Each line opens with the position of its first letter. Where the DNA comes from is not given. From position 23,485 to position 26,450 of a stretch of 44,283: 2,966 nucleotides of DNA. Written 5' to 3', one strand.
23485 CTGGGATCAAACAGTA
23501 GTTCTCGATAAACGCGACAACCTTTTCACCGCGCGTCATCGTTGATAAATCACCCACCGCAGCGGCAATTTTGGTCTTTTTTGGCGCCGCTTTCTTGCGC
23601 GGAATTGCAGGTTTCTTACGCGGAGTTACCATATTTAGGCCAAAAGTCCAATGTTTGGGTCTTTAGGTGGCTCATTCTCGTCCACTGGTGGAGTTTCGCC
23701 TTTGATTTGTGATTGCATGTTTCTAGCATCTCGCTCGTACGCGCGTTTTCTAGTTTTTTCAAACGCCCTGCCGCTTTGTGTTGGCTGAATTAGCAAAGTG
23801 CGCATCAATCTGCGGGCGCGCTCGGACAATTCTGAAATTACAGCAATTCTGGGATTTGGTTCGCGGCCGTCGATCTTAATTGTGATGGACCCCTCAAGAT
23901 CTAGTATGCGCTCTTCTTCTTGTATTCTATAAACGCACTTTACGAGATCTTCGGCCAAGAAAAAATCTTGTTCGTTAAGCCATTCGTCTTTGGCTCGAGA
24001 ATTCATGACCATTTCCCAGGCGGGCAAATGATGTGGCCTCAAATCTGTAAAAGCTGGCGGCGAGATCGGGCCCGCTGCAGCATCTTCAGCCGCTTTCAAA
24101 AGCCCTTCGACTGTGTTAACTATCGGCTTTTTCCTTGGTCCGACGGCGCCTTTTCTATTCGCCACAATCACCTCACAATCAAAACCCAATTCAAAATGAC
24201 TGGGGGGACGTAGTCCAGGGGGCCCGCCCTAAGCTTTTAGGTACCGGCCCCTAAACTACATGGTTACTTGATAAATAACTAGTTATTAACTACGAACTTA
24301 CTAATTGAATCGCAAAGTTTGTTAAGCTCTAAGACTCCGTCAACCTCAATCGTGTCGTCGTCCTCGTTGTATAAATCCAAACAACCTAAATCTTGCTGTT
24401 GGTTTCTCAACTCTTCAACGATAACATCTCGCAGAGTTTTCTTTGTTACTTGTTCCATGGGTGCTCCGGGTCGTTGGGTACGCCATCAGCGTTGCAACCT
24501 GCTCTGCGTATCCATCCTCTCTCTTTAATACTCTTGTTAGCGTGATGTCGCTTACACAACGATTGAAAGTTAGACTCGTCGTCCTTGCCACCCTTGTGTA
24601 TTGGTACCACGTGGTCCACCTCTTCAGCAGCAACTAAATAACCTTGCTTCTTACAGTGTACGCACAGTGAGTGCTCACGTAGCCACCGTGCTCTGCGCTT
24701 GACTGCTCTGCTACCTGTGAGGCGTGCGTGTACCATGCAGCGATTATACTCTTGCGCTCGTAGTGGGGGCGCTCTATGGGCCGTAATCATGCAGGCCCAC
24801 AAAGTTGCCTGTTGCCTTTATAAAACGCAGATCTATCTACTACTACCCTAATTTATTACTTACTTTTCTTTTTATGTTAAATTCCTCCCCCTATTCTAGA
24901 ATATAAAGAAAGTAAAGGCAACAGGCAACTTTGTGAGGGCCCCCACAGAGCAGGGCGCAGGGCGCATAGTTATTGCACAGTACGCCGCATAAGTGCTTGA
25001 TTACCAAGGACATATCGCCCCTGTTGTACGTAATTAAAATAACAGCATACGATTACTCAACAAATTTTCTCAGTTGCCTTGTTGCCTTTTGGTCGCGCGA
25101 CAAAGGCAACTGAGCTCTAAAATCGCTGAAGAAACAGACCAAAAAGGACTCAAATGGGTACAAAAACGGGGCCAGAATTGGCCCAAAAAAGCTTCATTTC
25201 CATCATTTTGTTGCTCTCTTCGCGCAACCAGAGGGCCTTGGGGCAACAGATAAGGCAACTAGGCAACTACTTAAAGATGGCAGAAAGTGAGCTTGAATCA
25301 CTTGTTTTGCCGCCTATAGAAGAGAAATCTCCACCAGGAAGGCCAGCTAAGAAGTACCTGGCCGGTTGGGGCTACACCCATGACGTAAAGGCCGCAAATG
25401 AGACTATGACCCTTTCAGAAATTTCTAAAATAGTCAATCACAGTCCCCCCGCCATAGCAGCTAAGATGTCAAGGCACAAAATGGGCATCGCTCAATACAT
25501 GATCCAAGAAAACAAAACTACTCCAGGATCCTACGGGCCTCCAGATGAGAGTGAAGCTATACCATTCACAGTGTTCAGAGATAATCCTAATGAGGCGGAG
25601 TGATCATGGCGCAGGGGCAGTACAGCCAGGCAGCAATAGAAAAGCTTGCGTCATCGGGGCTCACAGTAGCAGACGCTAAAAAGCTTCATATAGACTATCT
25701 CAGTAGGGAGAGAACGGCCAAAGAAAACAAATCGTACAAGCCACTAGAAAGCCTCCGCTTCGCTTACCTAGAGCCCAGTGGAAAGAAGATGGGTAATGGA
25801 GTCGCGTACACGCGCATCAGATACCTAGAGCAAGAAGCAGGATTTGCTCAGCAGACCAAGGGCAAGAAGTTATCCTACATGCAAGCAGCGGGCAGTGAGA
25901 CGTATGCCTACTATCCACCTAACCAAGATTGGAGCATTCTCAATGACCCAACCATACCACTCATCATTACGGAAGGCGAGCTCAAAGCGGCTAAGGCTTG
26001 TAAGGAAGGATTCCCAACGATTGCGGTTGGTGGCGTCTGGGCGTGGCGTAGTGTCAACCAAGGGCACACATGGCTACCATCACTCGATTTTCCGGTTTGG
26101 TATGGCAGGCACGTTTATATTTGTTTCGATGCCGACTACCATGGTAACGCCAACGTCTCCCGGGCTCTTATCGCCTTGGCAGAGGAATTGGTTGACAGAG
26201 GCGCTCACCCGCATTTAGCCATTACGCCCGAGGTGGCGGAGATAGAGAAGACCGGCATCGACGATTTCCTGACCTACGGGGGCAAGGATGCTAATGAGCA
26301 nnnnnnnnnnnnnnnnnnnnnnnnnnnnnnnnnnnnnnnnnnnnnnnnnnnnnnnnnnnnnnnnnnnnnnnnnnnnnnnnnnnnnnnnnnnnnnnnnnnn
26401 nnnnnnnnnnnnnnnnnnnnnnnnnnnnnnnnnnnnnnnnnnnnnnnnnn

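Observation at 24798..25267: Dense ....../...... iteron field plus a perfect 23-bp inverted repeat around an AT-rich core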

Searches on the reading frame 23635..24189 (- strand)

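Call 9: search_protein_families(library=pfam, proteins=[window:23635-24189:-], max_evalue=0.01)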
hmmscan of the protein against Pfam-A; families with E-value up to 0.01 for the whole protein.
window:23635-24189:- (184 aa): 1 family
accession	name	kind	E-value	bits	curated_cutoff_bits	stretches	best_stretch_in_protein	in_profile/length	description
PF05119.17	Terminase_4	-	0.0023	18.8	24.7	0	58-142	5-91/98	Phage terminase, small subunit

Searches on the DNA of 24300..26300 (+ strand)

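Call 6: search_dna_similar(query=window:24300-26300:+, collection=phages, mode=near, max_rows=25)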
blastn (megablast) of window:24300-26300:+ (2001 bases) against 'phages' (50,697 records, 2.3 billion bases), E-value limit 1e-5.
No match.

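Call 23: search_dna_similar(query=window:24700-25400:+, collection=phages, mode=distant, max_rows=10, max_evalue=0.01)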
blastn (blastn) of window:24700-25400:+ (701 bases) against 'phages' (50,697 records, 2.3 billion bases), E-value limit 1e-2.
No match.

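Call 70: search_rna_families(source=window, start=24600, end=25400, threshold=evalue, max_evalue=1)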
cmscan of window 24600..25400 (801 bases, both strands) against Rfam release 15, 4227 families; matches with E-value up to 1: 4.
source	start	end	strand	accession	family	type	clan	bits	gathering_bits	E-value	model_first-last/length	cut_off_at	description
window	24787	24947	-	RF04174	MIR4208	Gene; miRNA;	-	27.2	140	0.081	1-191/191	no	MIR4208 microRNA precursor family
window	24795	24940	-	RF01005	MIR530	Gene; miRNA;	-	22.9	85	0.082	1-172/172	no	MIR530 microRNA precursor family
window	24805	24921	+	RF01291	SNORD97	Gene; snRNA; snoRNA; CD-box;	-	20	45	0.86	1-142/142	no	Small nucleolar RNA SNORD97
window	24796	24937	-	RF04207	MIR5048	Gene; miRNA;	-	16.6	160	0.19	1-356/356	no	MIR5048 microRNA precursor family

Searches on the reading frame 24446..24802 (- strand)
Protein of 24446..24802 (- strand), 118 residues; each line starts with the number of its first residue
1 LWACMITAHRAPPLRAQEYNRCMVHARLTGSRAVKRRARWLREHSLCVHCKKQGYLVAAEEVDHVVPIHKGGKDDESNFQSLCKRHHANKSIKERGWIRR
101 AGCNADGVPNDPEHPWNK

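Call 9: search_protein_families(library=pfam, proteins=[window:24446-24802:-], max_evalue=0.01)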
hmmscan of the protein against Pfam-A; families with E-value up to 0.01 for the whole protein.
window:24446-24802:- (118 aa): 2 families
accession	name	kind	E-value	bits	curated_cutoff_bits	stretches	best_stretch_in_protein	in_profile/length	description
PF01844.29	HNH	-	1.4e-09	38.3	21.4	1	47-90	1-44/47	HNH endonuclease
PF14279.12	HNH_5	-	4.4e-06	27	27.5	1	47-85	1-38/56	HNH endonuclease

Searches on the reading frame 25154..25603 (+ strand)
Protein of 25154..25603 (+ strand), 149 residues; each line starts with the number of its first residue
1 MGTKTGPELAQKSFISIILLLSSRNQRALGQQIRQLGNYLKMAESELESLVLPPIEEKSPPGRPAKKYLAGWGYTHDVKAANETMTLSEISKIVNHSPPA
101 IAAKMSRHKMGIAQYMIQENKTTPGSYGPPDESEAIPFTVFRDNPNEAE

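Call 9: search_protein_families(library=pfam, proteins=[window:25154-25603:+], max_evalue=0.01)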
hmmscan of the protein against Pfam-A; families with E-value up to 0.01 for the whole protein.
window:25154-25603:+ (149 aa): 0 families

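Call 43: search_protein_families(library=phrogs, proteins=[window:25154-25603:+], max_evalue=0.001)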
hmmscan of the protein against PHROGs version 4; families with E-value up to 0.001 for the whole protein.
window:25154-25603:+ (149 aa): 0 families

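Call 45: find_homologous_proteins(query=window:25154-25603:+, max_evalue=0.001)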
Query window:25154-25603:+ (149 aa): 1 proteins with E <= 0.001 among 17 candidates.
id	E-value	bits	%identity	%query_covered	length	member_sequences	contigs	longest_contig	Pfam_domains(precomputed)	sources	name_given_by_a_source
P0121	2.3e-92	324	100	100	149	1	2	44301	-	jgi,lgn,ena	-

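Call 49: find_homologous_proteins(query=A3, max_evalue=0.001)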
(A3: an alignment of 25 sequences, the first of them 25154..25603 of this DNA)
Query A3 (25 sequences) (149 aa, profile of the alignment): 3 proteins with E <= 0.001 among 5118 candidates.
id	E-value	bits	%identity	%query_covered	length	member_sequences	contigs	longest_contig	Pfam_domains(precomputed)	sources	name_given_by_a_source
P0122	2.2e-21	94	67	4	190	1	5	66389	-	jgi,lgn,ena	jgi:hypothetical protein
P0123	1.4e-18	85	-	-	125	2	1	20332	-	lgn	-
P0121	1.3e-14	72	100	100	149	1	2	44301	-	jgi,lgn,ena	-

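Call 50: search_protein_families(library=pfam, alignment_id=A3, max_evalue=0.1)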
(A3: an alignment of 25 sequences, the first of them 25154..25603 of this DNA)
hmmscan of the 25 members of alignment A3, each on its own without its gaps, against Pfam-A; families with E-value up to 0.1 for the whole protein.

A. member 1, window:25154-25603:+ (149 aa): 3 families
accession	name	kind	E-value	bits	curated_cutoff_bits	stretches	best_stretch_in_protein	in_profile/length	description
PF22621.2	CurL-like_PKS_C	-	0.032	14.6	27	1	18-43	2-27/64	CurL-like, PKS C-terminal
PF22336.2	RhiE-like_linker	-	0.034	14.6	27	1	21-50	2-31/67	RhiE-like, KS-MAT linker domain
PF13412.12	HTH_24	-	0.06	13.4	21.9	0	81-105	14-38/48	Winged helix-turn-helix DNA-binding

B. families by the number of members that match (of 25 scanned): 17 families
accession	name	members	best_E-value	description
PF08281.18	Sigma70_r4_2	3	0.0022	Sigma-70, region 4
PF12728.13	HTH_17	2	3.7e-05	Helix-turn-helix domain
PF00376.29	MerR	2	0.00034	MerR family regulatory protein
PF15433.11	MRP-S31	2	0.0046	Mitochondrial 28S ribosomal protein S31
PF18603.7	LAL_C2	2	0.0089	L-amino acid ligase C-terminal domain 2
PF04972.22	BON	1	0.0023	BON domain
PF14239.11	RRXRR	1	0.011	RRXRR protein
PF02954.25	HTH_8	1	0.029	Bacterial regulatory protein, Fis family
PF22621.2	CurL-like_PKS_C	1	0.032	CurL-like, PKS C-terminal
PF04545.22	Sigma70_r4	1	0.033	Sigma-70, region 4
PF22336.2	RhiE-like_linker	1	0.034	RhiE-like, KS-MAT linker domain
PF23024.1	AMP-dom_DIP2-like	1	0.041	Disco-interacting protein 2-like, AMP domain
PF24208.1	Beta-tre_PLH30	1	0.056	Endo-acting ulvan lyase beta-trefoil domain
PF13309.12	HTH_22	1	0.057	HTH domain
PF13412.12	HTH_24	1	0.06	Winged helix-turn-helix DNA-binding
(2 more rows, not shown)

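Call 51: search_solved_structures(query=A3, max_evalue=10)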
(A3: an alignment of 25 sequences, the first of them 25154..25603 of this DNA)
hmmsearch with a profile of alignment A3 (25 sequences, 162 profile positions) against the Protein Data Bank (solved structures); distinct sequences matched with E-value up to 10: 11.
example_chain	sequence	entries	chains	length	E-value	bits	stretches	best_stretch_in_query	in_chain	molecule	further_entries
8vd6_A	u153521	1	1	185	7e-05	26.1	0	97-120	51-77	CAP REPEAT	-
8f5h_A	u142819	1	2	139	0.14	15.4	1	26-97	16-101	S2hlx_EX_19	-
2dy8_A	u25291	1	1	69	0.23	14.7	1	82-116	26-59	Chromo domain protein 1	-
5uxx_A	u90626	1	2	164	0.65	13.2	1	99-126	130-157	RNA polymerase sigma factor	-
3byi_A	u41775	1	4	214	0.78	13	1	22-69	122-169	Rho GTPase activating protein 15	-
9ckv_C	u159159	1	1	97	0.84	12.8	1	38-97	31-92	NeoNectin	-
2h1e_A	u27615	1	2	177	0.9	12.7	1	82-116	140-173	Chromo domain protein 1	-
7pkt_l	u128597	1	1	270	1.3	12.3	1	100-147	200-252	Ribosomal_L16 domain-containing protein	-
2ovj_A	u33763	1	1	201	1.9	11.7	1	16-66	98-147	Rac GTPase-activating protein 1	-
3w6r_A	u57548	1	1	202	1.9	11.7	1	16-66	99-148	Rac GTPase-activating protein 1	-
7vf3_B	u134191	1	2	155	2.8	11.2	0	15-74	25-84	Uteroglobin,PB1m7 peptide,Uteroglobin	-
